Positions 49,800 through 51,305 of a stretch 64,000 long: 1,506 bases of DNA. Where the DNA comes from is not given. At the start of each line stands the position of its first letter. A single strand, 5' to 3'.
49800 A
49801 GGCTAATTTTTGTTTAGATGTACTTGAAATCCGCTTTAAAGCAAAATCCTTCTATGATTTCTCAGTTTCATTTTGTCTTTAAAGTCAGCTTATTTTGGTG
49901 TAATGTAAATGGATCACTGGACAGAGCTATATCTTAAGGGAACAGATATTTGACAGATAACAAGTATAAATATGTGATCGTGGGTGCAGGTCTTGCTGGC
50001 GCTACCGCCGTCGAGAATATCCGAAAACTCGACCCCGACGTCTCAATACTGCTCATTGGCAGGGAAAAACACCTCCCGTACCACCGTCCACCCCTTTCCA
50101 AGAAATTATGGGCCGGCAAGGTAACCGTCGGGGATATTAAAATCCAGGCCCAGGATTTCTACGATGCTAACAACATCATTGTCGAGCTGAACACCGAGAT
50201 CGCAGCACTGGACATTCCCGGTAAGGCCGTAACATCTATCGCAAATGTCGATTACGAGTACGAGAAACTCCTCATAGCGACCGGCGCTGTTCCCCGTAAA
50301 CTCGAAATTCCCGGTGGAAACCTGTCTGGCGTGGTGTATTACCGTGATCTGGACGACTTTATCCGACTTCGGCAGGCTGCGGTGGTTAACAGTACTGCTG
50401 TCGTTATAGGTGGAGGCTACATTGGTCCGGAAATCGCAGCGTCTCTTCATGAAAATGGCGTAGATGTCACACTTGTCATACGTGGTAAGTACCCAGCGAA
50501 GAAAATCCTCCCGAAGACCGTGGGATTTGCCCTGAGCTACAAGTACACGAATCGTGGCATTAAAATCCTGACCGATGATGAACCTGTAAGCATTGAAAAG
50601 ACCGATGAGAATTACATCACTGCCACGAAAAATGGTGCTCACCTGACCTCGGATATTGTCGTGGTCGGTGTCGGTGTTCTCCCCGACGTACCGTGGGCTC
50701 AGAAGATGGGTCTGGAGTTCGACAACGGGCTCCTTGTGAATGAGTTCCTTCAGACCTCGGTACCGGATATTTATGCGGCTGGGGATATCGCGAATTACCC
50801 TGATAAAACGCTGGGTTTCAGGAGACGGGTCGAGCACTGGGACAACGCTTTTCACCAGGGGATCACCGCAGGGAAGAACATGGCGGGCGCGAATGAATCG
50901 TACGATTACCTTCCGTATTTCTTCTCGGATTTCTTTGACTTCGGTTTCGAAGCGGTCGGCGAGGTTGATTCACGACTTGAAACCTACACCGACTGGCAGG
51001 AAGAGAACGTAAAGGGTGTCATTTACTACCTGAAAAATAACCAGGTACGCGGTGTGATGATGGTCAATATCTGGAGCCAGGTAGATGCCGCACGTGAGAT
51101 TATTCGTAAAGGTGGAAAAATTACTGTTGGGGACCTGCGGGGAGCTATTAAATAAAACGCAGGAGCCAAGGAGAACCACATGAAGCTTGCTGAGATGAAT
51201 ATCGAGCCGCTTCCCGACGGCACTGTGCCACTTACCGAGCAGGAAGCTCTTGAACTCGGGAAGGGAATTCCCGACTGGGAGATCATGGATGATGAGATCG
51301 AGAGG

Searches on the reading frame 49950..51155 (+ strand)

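Call 66: search_protein_families(library=pfam, proteins=[window:49950-51155:+], max_evalue=0.001)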
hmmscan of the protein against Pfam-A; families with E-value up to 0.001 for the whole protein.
window:49950-51155:+ (401 aa): 8 families
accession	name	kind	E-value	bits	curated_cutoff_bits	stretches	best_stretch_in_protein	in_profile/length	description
PF07992.20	Pyr_redox_2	-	2.6e-58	198.2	26.1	1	6-304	1-291/291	Pyridine nucleotide-disulphide oxidoreductase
PF00070.33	Pyr_redox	-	6.1e-16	59.1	22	1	150-221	2-72/82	Pyridine nucleotide-disulphide oxidoreductase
PF14721.12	AIF_C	-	2.6e-15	57.5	25.9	2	350-386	93-129/130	Apoptosis-inducing factor, mitochondrion-associated, C-term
PF13738.12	Pyr_redox_3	-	1.9e-14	54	30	1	71-278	91-305/305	Pyridine nucleotide-disulphide oxidoreductase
PF01266.30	DAO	-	3.2e-05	24.1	27.9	0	150-183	2-35/353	FAD dependent oxidoreductase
PF13450.12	NAD_binding_8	-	3.8e-05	24.3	21.9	0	10-41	1-30/68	NAD(P)-binding Rossmann-like domain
PF03486.20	HI0933_like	-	5e-05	23.3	50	0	149-187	2-40/244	HI0933-like protein Rossmann domain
PF02558.23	ApbA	-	0.00089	19.3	22.2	0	151-186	2-36/150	Ketopantoate reductase PanE/ApbA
